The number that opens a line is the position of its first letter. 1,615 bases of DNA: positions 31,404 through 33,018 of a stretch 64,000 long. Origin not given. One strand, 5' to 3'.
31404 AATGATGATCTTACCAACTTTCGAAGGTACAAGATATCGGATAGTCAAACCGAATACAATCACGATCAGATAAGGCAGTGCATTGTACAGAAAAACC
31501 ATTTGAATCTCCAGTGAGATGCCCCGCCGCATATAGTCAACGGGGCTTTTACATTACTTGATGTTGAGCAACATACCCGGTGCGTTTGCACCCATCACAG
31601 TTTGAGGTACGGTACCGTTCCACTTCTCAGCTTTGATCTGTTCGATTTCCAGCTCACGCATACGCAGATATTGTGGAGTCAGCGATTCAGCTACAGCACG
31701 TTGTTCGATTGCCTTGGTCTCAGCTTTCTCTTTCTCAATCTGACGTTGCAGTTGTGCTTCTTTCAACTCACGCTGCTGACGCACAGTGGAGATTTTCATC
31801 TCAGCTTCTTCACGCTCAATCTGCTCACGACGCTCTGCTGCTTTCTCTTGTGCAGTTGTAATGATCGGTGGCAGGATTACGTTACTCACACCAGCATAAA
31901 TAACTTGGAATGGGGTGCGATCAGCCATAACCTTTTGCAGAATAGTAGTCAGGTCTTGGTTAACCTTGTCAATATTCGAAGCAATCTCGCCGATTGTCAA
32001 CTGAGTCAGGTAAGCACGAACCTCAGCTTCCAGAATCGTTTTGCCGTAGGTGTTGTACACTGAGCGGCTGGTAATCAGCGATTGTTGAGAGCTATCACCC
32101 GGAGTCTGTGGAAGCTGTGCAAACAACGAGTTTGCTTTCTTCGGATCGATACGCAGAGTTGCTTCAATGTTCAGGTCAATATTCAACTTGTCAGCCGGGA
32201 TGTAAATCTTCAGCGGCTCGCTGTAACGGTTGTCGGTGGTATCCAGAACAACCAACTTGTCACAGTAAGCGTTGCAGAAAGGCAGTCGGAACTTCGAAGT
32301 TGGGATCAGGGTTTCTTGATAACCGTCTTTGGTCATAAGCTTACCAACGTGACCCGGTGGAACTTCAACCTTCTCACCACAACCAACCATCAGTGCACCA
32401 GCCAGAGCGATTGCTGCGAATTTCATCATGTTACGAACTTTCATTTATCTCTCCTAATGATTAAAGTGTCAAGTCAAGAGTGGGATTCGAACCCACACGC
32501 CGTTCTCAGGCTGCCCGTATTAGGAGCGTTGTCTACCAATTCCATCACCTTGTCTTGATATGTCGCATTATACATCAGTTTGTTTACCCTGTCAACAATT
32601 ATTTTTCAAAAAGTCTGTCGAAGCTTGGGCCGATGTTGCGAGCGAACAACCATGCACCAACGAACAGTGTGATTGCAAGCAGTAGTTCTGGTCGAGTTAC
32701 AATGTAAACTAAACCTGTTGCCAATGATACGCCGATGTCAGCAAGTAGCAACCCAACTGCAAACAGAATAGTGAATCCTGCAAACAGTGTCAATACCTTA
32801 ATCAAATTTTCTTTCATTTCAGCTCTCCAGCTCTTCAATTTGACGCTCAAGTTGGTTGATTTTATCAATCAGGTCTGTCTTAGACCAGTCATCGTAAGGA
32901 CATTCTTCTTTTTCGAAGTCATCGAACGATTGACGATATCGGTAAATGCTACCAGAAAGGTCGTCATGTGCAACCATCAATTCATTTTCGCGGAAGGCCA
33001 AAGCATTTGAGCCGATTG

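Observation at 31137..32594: Promoter–tRNA–SPFH lipoprotein–membrane partner operon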

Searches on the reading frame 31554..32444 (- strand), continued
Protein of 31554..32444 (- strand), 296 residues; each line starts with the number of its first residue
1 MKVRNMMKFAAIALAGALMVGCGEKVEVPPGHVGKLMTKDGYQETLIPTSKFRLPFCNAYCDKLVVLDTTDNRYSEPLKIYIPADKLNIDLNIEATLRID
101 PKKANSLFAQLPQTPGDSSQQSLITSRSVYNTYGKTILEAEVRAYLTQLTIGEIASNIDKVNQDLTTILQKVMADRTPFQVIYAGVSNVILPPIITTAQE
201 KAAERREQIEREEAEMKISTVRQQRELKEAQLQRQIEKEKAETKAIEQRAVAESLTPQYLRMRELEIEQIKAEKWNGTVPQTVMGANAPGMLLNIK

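Call 67: find_related_loci(query=A1, collection=genome_contigs, flank=3000)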
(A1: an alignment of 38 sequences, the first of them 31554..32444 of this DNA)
Query A1 (296 aa) in genome_contigs; peptide patterns used: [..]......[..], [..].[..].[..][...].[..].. (x = any residue, [..] = any of these).
476 stretches matched a pattern; 17 encode a relative of the query (tblastn E <= 1e-3); 16 distinct loci.
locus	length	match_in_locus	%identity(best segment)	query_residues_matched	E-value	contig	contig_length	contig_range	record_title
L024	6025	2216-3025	54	23-293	6e-93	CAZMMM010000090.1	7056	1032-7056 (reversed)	MAG TPA_asm: uncultured Comamonas sp. isolate SRP192927_co2_216 genome assembly, contig: NODE_23297_length_7056_cov_3.62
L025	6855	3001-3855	52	5-289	4e-93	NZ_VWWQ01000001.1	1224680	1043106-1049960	Comamonas sp. Tr-654 NODE_1_length_1224680_cov_72.730696, whole genome shotgun sequence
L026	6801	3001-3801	53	22-289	3e-91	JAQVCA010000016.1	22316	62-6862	MAG: Comamonas sp. isolate STD2_78 NODE_8383_length_22316_cov_37.733291_Sandtown_D2, whole genome shotgun sequence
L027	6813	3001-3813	53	22-295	7e-91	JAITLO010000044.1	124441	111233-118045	MAG: Acidovorax sp. isolate Pcu381_bin18 k119_160520, whole genome shotgun sequence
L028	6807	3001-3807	53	24-293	4e-90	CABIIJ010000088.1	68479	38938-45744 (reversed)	uncultured Comamonas sp. isolate ISORED-1 genome assembly, contig: ISORED1_85, whole genome shotgun sequence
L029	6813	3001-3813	53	22-295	5e-90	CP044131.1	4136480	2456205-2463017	Comamonas testosteroni strain NFYY023 chromosome, complete genome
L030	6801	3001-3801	53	22-289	2e-90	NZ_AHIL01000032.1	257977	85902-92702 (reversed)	Comamonas testosteroni ATCC 11996 contig34, whole genome shotgun sequence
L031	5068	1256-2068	53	22-295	8e-90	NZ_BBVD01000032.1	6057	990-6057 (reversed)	Comamonas thiooxydans strain DSM 17888, whole genome shotgun sequence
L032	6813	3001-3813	53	22-295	8e-90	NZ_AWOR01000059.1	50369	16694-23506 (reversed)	Comamonas testosteroni strain JL40 contig31, whole genome shotgun sequence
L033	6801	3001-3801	52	22-289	1e-89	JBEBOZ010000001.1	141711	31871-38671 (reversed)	MAG: Comamonas sp. isolate T1.bin.160 NODE_317_length_141711_cov_12.679844, whole genome shotgun sequence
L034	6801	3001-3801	53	22-289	2e-88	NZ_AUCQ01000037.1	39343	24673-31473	Comamonas composti DSM 21721 G486DRAFT_scaffold00028.28_C, whole genome shotgun sequence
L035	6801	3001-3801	52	22-289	3e-88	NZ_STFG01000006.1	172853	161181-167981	Lampropedia puyangensis strain 2-bin Scaffold6, whole genome shotgun sequence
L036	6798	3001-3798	53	23-289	9e-91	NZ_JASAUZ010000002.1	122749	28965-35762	Comamonas halotolerans strain NoAH 10, whole genome shotgun sequence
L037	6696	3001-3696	48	57-289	6e-68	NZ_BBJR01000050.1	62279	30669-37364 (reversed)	Comamonas aquatica NBRC 14918, whole genome shotgun sequence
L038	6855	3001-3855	50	1-289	1e-89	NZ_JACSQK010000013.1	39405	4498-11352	Comamonas avium strain Sa2CVA6 NODE_13_length_39405_cov_34.954562, whole genome shotgun sequence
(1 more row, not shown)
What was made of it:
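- Cellular orthologues at 52-54% identity (call 67).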

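Call 89: search_protein_families(library=pfam, proteins=[L029:1385-2716:+, L029:4569-5213:+, L029:5415-6524:+, L035:833-2080:+, L035:2102-2593:+, L035:4447-5337:+, L035:5461-6399:-, L025:5067-6839:-], max_evalue=0.00001)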
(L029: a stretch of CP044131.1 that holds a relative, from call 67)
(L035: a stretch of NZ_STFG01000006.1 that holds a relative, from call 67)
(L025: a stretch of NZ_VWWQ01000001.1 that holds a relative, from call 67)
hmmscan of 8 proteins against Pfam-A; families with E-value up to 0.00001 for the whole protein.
L029:1385-2716:+ (443 aa): 1 family
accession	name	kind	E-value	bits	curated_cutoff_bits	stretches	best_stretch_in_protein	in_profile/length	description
PF00990.26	GGDEF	-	3.8e-46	157.2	23.8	1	265-416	3-161/161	Diguanylate cyclase, GGDEF domain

L029:4569-5213:+ (214 aa): 1 family
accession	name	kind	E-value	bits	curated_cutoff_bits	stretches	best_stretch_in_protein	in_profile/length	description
PF08768.17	THAP4_heme-bd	-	7.7e-22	78.5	25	1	21-197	1-151/151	THAP4-like, heme-binding beta-barrel domain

L029:5415-6524:+ (369 aa): 2 families
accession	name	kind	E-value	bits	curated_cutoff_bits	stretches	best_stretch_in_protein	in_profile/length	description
PF04313.20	HSDR_N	-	2.8e-12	47.4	25.1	1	50-127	114-197/198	Type I restriction enzyme R protein N terminus (HSDR_N)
PF13588.12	HSDR_N_2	-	1.9e-08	34.8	25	1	45-121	19-95/110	Type I restriction enzyme R protein N terminus (HSDR_N)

L035:833-2080:+ (415 aa): 2 families
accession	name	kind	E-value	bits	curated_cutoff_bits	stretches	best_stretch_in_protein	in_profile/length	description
PF00109.32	ketoacyl-synt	-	8.4e-35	121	20.8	1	9-253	2-252/252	Beta-ketoacyl synthase, N-terminal domain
PF02801.28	Ketoacyl-synt_C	-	3.8e-28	98.3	20.8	1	261-370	1-118/119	Beta-ketoacyl synthase, C-terminal domain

L035:2102-2593:+ (163 aa): 0 families

L035:4447-5337:+ (296 aa): 2 families
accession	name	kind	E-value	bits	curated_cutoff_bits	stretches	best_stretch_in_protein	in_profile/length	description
PF13460.12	NAD_binding_10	-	1.8e-25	90.3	27.2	1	21-195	1-182/184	NAD(P)H-binding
PF05368.20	NmrA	-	8.5e-25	88.4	27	1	16-258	4-262/298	NmrA-like family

L035:5461-6399:- (312 aa): 2 families
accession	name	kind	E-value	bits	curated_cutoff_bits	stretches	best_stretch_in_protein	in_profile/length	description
PF02826.25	2-Hacid_dh_C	-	8.4e-50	169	25.1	1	106-286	1-178/178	D-isomer specific 2-hydroxyacid dehydrogenase, NAD binding domain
PF00389.36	2-Hacid_dh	-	5.1e-24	84.9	24.6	1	17-310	12-126/134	D-isomer specific 2-hydroxyacid dehydrogenase, catalytic domain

L025:5067-6839:- (590 aa): 2 families
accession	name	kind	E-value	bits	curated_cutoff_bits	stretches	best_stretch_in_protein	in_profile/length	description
PF00015.26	MCPsignal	-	3.9e-54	183.5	34.6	1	328-484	2-172/172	Methyl-accepting chemotaxis protein (MCP) signalling domain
PF12729.13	4HB_MCP_1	-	1.6e-12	47.8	27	1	6-183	1-178/181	Four helix bundle sensory module for signal transduction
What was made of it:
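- The chromosomal copies have cellular neighbours: GGDEF, KAS, NmrA, MCP (call 89).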

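Call 94: search_solved_structures(query=A1, max_evalue=0.01)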
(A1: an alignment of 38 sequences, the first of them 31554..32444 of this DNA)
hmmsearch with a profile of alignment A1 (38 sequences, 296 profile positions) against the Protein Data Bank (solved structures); distinct sequences matched with E-value up to 0.01: 1.
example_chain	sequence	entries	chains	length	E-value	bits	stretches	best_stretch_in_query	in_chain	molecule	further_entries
3bk6_A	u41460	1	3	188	0.0047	19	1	124-216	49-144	PH stomatin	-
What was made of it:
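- Closest known: HflK/HflC-FtsH complex. Different: A single SPFH gene, a lipobox instead of an N-terminal helix, no protease in the operon, and no detectable sequence similarity to HflK or HflC (call 94).
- Sequence similarity to any solved SPFH protein is weak; the best is P. horikoshii stomatin at E=0.005 (call 94). No sequence-level affinity to HflK or HflC was found (call 94).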

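Call 97: fold_search(model_id=the predicted structure, library=viral)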
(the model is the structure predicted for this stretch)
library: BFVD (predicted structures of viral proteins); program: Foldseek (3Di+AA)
matches with E <= 10: 392; with E <= 0.001: 25
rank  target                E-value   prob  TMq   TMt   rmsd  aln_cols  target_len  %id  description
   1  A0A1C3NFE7            3.5e-12  1.00  0.61  0.51   4.0       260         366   14  (no name in the UniProt tables at hand)
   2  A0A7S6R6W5            1.0e-11  1.00  0.50  0.52   8.5       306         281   18  SPFH-domain membrane protein [Rhizobium phage Pasto]
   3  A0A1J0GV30            1.7e-11  1.00  0.54  0.52  13.3       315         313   19  SPFH protein domain [Vibrio phage vB_VspP_pVa5]
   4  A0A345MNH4            7.5e-11  1.00  0.52  0.48   9.9       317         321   15  (no name in the UniProt tables at hand)
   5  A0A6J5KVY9            2.5e-10  1.00  0.53  0.55  10.2       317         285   16  Band 7 domain containing protein [uncultured Caudovirales phage]
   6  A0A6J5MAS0            9.1e-10  1.00  0.51  0.56  16.2       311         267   14  Band 7 domain containing protein [uncultured Caudovirales phage]
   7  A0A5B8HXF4            5.2e-09  1.00  0.42  0.39  14.7       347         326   15  Band 7 domain-containing protein [Mimiviridae sp. ChoanoV1]
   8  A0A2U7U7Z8            5.8e-09  1.00  0.47  0.43   9.6       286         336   15  SPFH domain containing protein [Pandoravirus quercus]
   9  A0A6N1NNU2            6.1e-09  1.00  0.48  0.46  11.1       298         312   12  Band 7 domain-containing protein [Tupanvirus deep ocean]
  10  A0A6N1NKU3            3.1e-08  1.00  0.50  0.48   7.3       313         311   11  Band 7 domain-containing protein [Tupanvirus deep ocean]
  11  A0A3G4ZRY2            6.2e-08  1.00  0.48  0.50  10.4       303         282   10  Band 7 domain-containing protein [Terrestrivirus sp.]
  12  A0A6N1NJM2            8.8e-08  1.00  0.46  0.53  20.8       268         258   14  Band 7 domain-containing protein [Tupanvirus soda lake]
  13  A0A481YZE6            9.9e-08  1.00  0.54  0.54  10.6       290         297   13  Band 7 domain-containing protein [Marseillevirus LCMAC202]
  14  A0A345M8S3            2.5e-07  1.00  0.50  0.51  20.8       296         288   17  Band-7-like membrane protein [Streptomyces phage StarPlatinum]
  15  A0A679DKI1            2.8e-07  1.00  0.45  0.31  11.8       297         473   13  (no name in the UniProt tables at hand)
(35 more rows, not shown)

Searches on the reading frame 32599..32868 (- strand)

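Call 5: search_protein_families(library=pfam, proteins=[window:32599-32868:-], max_evalue=1)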
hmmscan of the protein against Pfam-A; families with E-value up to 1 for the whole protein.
window:32599-32868:- (89 aa): 1 family
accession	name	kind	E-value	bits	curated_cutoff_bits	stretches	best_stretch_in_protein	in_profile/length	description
PF14004.11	DUF4227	-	0.0094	16.3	27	1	22-42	6-26/71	Protein of unknown function (DUF4227)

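Call 10: search_protein_families(library=phrogs, proteins=[window:32599-32868:-], max_evalue=0.01)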
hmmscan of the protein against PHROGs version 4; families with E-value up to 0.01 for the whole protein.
window:32599-32868:- (89 aa): 0 families
